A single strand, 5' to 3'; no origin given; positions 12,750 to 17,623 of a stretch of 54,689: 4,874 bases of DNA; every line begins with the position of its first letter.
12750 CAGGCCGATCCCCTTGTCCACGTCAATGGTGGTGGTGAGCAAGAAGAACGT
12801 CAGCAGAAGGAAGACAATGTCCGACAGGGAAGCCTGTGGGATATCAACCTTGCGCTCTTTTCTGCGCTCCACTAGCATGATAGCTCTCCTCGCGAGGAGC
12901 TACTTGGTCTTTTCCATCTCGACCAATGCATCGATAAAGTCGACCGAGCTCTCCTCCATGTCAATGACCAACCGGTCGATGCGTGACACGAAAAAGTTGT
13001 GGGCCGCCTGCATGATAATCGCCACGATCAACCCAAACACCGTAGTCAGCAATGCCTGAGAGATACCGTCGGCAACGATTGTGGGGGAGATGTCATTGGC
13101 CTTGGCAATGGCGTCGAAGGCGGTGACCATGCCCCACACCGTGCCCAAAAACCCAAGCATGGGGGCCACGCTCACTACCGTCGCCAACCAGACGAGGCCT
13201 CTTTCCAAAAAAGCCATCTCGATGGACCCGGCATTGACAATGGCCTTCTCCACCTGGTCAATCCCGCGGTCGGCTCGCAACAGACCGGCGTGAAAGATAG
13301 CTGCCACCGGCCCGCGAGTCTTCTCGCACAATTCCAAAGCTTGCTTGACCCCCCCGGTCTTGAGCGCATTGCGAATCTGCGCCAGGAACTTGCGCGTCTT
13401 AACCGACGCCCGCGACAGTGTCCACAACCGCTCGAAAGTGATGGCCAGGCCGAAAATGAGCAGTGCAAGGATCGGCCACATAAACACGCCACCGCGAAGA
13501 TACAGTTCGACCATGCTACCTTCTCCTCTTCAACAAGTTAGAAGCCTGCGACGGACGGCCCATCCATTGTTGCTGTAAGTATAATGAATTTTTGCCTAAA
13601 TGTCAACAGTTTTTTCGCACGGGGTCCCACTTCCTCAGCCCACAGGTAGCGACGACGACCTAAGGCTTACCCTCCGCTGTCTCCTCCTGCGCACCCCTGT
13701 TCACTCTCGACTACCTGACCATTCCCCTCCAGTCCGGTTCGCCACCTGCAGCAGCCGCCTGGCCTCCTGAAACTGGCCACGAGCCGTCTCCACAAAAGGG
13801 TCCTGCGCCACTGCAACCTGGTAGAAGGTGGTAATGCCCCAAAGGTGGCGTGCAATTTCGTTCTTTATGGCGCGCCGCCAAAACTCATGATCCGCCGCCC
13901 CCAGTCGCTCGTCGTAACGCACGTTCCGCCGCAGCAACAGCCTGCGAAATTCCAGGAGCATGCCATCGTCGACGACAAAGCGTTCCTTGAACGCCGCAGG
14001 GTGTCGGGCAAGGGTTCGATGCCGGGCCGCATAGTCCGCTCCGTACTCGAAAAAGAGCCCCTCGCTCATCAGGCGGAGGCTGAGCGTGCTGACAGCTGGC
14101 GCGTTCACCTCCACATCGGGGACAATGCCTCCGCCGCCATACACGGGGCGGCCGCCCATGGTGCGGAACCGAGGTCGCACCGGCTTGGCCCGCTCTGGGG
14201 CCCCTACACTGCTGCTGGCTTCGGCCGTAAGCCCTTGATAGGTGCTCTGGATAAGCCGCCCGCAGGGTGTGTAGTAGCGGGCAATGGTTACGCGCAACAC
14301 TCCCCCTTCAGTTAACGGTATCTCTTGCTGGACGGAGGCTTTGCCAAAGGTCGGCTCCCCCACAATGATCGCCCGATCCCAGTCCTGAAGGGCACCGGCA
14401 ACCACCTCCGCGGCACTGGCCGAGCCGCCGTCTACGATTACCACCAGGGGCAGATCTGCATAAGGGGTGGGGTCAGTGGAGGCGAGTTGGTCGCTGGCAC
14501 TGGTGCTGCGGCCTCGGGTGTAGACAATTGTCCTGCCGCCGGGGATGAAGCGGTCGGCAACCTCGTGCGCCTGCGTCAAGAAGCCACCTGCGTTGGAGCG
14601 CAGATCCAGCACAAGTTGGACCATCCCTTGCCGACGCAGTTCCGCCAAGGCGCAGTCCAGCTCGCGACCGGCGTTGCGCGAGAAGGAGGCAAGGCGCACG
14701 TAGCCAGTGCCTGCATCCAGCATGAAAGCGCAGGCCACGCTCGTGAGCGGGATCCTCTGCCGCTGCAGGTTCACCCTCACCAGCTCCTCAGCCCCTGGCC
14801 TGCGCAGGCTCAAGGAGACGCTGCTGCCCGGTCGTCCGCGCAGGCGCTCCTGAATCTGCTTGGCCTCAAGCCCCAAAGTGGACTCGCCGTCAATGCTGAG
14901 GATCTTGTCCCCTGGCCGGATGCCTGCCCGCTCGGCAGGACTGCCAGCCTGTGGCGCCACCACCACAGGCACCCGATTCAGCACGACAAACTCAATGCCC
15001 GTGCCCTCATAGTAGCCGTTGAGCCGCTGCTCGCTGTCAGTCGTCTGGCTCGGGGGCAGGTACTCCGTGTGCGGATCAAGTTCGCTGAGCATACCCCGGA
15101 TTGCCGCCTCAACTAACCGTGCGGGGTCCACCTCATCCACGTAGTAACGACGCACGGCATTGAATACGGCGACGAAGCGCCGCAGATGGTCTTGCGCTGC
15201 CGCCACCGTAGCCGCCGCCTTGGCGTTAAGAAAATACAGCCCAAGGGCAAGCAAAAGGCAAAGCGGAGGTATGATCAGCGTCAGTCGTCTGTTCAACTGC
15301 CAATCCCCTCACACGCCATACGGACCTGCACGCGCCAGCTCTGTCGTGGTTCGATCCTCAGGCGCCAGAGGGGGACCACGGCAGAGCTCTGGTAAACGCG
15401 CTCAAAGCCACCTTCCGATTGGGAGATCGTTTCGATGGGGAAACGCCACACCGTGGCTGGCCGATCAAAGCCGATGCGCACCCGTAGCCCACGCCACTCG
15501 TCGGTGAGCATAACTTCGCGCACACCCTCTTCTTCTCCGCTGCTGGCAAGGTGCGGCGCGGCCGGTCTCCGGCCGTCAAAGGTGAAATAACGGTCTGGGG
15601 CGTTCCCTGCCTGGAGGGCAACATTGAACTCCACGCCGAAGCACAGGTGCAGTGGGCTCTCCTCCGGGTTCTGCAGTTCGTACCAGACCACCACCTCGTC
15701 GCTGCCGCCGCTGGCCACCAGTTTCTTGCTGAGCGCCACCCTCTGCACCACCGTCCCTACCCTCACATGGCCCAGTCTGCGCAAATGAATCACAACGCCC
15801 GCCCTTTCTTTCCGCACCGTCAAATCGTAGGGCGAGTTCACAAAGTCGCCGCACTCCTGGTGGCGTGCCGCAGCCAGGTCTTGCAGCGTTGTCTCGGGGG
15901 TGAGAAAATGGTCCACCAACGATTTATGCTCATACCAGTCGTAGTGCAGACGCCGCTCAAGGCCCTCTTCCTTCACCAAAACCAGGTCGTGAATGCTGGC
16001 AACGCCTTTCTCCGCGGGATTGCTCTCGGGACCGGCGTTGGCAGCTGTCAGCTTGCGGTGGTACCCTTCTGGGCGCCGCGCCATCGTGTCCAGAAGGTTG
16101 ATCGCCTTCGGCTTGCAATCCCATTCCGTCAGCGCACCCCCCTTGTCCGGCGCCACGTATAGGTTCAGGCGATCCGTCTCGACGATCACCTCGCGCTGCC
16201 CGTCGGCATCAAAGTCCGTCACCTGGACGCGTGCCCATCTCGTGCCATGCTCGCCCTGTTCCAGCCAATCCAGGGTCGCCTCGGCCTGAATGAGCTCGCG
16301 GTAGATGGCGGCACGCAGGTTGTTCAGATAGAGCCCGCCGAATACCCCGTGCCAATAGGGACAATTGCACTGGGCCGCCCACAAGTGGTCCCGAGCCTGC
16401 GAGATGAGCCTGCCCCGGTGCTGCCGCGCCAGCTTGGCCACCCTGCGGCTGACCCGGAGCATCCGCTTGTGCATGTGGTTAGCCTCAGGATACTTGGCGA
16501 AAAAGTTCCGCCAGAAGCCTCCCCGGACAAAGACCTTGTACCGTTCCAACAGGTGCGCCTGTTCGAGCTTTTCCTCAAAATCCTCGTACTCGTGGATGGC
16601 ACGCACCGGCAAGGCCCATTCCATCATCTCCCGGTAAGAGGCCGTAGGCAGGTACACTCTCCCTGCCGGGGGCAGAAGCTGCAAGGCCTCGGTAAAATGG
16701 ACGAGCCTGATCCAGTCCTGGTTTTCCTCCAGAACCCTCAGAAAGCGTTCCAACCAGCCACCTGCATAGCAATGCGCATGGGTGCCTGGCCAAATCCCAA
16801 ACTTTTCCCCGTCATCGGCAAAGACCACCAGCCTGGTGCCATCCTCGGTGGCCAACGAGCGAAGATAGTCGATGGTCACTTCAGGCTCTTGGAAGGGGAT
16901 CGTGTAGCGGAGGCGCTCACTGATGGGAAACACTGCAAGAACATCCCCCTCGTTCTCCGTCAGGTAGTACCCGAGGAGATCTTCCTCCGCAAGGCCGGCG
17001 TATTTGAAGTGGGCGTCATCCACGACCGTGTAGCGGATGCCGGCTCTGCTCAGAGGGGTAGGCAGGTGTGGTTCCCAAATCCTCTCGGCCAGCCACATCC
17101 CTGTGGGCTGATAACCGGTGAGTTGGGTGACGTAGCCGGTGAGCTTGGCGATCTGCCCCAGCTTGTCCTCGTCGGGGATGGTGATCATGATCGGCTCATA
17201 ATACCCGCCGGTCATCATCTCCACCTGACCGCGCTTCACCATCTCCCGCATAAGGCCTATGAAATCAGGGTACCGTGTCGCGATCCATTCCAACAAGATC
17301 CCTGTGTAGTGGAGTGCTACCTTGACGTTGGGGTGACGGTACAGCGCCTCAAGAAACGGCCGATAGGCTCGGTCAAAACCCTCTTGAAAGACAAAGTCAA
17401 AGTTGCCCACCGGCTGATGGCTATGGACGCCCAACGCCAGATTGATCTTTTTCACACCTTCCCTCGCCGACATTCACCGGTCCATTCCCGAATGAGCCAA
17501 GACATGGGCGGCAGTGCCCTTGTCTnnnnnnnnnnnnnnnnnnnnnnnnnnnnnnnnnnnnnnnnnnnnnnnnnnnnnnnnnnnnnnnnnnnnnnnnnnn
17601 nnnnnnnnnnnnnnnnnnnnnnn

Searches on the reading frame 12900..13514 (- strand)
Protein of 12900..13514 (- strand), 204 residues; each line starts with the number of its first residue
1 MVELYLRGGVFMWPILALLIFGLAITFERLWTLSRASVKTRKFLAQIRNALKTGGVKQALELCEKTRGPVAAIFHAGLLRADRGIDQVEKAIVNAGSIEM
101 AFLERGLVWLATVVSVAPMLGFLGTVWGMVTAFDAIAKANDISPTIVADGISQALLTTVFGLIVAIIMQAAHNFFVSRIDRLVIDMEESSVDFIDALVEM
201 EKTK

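Call 12: search_protein_families(library=pfam, proteins=[window:12900-13514:-], max_evalue=0.001)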
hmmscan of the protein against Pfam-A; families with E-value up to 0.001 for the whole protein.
window:12900-13514:- (204 aa): 1 family
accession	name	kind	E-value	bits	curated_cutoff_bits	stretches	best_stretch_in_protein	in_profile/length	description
PF01618.21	MotA_ExbB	-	3.8e-31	107.9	22.9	1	68-187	4-126/127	MotA/TolQ/ExbB proton channel family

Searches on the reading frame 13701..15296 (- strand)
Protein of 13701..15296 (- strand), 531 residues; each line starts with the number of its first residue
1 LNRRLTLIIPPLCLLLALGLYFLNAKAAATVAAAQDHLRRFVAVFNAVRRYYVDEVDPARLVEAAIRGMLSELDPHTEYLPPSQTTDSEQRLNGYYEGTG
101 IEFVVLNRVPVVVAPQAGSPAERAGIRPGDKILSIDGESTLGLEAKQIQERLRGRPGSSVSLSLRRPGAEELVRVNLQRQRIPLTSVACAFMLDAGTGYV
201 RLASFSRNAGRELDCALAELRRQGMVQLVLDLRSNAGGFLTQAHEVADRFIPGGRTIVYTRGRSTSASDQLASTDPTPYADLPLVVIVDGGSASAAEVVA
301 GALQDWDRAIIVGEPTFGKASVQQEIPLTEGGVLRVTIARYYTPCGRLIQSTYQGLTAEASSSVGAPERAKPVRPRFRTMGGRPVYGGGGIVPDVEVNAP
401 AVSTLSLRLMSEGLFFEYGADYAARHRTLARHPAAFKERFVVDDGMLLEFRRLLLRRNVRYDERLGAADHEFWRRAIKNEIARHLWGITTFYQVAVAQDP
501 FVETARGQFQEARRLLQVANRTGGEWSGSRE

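Call 12: search_protein_families(library=pfam, proteins=[window:13701-15296:-], max_evalue=0.001)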
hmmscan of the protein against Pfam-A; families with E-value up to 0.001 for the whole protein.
window:13701-15296:- (531 aa): 6 families
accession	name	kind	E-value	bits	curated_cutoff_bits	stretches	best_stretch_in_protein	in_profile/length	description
PF03572.23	Peptidase_S41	-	6.1e-48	163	24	1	197-352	2-157/165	Peptidase family S41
PF17820.7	PDZ_6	-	1.3e-16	60.5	27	1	111-166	1-54/54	PDZ domain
PF13180.12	PDZ_2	-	1.7e-11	44.7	27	1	100-177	4-80/80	PDZ domain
PF00595.29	PDZ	-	4.6e-08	33.8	23.2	1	111-163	28-79/81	PDZ domain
PF22694.1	CtpB_N-like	-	8.1e-08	33.1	27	1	30-80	30-81/85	Activating protease CtpB N-terminal domain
PF14685.13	PDZ_Tricorn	-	0.0005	20.4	25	0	115-169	27-81/88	Tricorn protease PDZ domain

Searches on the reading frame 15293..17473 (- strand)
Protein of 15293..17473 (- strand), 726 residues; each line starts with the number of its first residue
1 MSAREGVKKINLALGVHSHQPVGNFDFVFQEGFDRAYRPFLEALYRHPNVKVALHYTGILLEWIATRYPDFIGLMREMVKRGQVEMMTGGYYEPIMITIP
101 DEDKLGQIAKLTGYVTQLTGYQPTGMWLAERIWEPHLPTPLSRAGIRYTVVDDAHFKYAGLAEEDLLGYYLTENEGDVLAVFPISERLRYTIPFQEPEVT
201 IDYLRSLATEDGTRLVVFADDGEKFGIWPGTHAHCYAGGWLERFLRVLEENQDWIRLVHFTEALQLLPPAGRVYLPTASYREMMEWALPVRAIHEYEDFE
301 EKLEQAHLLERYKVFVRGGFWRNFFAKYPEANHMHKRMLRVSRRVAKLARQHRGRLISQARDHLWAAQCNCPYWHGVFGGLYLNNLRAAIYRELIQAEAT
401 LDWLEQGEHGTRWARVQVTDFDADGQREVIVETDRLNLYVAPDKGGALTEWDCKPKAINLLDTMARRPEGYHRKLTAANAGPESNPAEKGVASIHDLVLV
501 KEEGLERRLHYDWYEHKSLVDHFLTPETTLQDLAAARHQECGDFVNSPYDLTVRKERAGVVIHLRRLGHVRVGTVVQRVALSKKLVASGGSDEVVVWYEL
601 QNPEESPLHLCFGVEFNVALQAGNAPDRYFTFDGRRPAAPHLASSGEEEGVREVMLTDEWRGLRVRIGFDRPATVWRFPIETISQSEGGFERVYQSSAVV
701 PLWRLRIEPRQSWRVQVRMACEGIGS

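Call 12: search_protein_families(library=pfam, proteins=[window:15293-17473:-], max_evalue=0.001)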
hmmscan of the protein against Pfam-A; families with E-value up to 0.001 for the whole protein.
window:15293-17473:- (726 aa): 4 families
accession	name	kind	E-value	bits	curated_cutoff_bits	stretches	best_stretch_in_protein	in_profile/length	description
PF09095.17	AmyA-gluTrfs_C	-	4.3e-83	279.7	22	1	420-716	1-283/284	Alpha-amylase/4-alpha-glucanotransferase, C-terminal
PF03065.20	Glyco_hydro_57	-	9.6e-50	170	21.2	1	13-276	1-291/291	Glycosyl hydrolase family 57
PF09094.16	AmyA-A_glucT_m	-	3.4e-33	114.3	27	1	319-399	1-78/80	Alpha-amylase/4-alpha-glucanotransferase, middle domain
PF01074.27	Glyco_hydro_38N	-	6.5e-05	22.9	25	1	30-152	22-144/270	Glycosyl hydrolases family 38 N-terminal domain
